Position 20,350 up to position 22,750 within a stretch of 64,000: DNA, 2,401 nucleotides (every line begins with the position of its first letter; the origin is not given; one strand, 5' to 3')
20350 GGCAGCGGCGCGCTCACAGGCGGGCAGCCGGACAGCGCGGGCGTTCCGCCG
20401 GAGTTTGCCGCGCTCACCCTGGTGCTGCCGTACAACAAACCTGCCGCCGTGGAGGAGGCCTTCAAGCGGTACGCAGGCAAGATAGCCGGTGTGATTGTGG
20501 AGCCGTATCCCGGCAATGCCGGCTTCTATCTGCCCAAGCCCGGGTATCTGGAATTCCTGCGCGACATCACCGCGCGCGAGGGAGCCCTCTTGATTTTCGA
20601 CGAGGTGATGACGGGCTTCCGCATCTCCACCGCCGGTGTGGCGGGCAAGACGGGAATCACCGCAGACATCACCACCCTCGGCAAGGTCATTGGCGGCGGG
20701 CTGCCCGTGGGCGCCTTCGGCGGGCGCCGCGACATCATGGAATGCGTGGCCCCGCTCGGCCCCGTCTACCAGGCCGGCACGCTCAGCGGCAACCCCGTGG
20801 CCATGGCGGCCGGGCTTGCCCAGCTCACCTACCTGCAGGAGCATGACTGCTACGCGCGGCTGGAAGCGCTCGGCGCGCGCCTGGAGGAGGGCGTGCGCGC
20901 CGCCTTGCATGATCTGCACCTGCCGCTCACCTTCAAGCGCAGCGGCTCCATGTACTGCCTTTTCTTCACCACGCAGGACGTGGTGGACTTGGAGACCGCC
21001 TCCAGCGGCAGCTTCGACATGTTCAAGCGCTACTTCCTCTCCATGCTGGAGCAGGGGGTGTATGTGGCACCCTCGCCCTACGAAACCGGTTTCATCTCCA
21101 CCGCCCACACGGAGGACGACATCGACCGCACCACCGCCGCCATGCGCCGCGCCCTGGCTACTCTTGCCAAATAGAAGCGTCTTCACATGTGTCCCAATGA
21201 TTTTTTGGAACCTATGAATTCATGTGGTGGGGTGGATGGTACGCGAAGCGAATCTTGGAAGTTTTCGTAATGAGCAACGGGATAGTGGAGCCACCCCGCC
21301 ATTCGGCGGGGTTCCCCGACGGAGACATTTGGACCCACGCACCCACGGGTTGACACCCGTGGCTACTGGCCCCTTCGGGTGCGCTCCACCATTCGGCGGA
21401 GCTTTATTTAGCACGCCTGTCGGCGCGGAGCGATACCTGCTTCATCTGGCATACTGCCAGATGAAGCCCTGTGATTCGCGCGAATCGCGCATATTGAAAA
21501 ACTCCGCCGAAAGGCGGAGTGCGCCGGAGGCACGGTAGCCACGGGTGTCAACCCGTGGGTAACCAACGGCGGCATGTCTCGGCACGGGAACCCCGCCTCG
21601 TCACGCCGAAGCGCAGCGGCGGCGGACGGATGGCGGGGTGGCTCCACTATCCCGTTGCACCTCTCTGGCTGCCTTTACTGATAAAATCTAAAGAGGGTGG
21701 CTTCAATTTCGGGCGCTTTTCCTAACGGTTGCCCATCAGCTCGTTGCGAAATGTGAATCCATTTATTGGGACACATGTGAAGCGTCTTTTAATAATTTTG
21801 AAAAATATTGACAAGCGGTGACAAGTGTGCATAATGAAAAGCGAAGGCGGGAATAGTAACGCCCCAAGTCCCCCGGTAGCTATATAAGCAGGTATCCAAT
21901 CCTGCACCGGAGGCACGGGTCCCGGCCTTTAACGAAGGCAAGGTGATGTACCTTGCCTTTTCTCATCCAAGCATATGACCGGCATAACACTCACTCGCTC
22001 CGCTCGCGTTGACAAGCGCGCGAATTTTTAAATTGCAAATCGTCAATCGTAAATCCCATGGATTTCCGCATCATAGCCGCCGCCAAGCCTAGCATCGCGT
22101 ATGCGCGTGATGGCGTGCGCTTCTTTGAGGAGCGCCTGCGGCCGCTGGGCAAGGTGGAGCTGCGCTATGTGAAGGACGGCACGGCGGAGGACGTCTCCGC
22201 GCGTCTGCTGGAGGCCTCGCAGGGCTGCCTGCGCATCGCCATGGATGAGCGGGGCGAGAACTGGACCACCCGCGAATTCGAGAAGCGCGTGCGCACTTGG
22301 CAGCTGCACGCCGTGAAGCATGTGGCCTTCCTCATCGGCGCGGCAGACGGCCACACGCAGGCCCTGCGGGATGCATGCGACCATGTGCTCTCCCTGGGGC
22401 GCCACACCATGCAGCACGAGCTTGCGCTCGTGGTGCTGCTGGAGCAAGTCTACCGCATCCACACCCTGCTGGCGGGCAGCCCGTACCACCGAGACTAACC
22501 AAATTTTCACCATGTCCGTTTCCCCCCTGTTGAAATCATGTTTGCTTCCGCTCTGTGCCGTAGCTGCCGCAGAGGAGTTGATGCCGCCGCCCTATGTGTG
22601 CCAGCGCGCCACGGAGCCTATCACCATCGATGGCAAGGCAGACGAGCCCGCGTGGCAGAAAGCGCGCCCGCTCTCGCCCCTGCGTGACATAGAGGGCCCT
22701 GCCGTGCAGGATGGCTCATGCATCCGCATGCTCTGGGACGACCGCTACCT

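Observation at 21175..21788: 596-bp nested-palindromic MITE-like element with a perfect 9-bp target-site duplication, inserted right after the hemL stop codon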

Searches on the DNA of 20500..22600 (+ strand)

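Call 5: search_rna_families(source=window, start=20500, end=22600, threshold=evalue, max_evalue=1, show_alignments=3)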
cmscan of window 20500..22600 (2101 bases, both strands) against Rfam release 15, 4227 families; matches with E-value up to 1: 4.
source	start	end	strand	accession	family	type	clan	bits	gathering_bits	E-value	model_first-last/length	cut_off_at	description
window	21342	21559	+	RF04104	MIR918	Gene; miRNA;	-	57.5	268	9.2e-09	1-265/265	no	MIR918 microRNA precursor family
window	21344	21557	+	RF04141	MIR8622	Gene; miRNA;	-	55.8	197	1.3e-08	1-212/212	no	MIR8622 microRNA precursor family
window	21375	21528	-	RF03976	MIR898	Gene; miRNA;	-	24.5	75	0.032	1-154/154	no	MIR898 microRNA precursor family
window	21520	21558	-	RF01687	Acido-Lenti-1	Gene; sRNA;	-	23.1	37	0.018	1-46/46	no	Acido-Lenti-1 RNA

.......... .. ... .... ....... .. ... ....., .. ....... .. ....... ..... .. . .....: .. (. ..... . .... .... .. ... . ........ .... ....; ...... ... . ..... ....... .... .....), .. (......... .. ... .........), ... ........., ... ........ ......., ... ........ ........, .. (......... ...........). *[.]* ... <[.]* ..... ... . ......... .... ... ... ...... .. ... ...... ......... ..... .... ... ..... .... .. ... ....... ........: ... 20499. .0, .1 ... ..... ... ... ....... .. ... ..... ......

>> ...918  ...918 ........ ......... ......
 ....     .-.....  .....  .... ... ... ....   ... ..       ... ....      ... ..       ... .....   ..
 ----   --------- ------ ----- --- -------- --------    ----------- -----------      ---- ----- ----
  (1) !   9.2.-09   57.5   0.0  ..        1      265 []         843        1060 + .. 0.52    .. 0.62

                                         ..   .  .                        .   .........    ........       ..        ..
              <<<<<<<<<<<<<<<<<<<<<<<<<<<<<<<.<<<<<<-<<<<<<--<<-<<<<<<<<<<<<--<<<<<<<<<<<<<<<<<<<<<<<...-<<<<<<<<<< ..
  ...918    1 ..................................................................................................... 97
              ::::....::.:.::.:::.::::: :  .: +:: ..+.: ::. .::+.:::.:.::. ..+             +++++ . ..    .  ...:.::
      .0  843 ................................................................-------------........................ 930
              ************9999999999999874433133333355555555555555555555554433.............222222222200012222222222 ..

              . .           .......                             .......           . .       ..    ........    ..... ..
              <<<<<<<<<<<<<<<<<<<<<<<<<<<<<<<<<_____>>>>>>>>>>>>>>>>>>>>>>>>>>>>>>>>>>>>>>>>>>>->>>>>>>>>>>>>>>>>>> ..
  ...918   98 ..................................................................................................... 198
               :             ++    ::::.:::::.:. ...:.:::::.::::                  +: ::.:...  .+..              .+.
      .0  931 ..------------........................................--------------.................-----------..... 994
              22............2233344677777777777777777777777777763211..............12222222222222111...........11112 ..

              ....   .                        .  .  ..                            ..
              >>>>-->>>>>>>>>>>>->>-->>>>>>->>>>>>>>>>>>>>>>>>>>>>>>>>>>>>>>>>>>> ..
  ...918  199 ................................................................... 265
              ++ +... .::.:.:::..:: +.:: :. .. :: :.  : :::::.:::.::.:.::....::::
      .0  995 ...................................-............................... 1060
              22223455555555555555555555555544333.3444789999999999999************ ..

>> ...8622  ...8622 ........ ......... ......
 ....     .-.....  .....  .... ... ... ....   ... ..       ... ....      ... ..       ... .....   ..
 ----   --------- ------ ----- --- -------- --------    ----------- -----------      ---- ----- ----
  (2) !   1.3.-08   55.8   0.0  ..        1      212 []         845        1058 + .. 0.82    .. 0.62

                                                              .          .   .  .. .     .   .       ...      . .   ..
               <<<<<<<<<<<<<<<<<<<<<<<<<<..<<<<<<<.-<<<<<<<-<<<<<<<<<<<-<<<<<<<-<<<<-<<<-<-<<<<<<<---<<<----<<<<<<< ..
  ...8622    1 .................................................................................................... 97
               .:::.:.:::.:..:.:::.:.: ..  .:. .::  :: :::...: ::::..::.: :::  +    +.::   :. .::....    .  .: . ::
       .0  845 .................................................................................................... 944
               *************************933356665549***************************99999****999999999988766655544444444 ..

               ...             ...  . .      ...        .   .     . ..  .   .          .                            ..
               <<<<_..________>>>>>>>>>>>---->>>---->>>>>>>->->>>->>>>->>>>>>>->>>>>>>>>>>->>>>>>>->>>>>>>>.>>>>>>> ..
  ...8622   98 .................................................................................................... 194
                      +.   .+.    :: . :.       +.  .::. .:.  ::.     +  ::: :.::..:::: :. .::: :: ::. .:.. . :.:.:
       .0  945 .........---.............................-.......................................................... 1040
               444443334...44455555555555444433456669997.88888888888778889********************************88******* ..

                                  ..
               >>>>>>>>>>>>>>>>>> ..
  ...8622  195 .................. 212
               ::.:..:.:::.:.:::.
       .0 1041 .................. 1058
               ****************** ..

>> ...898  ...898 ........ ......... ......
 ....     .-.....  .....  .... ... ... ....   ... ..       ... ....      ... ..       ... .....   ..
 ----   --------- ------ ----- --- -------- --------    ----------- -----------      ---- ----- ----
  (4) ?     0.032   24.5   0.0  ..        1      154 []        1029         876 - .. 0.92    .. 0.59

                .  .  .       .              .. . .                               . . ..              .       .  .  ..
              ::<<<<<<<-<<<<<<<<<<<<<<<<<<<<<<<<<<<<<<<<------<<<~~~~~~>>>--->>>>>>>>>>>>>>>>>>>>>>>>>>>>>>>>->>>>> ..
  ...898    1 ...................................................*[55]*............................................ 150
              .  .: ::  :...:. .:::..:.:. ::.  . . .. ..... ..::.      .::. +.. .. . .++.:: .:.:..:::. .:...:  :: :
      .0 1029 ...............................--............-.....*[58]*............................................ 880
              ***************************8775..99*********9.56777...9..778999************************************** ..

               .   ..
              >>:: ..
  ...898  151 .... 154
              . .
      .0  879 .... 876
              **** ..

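Call 79: search_dna_similar(query=window:21184-21779:+, collection=plasmids, mode=distant, max_rows=10)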
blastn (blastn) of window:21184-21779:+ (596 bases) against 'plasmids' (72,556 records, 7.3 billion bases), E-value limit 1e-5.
No match.

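Call 80: search_dna_similar(query=window:21184-21779:+, collection=phages, mode=distant, max_rows=10)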
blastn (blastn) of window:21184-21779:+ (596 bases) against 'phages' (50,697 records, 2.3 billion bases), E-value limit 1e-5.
No match.

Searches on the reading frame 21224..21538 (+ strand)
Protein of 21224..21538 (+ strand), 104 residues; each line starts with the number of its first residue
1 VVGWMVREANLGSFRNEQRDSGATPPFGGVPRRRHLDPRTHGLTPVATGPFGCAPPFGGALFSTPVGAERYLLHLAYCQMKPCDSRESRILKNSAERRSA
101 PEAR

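Call 66: search_protein_families(library=pfam, proteins=[window:21224-21538:+], max_evalue=0.1)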
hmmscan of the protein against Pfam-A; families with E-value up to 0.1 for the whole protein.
window:21224-21538:+ (104 aa): 0 families
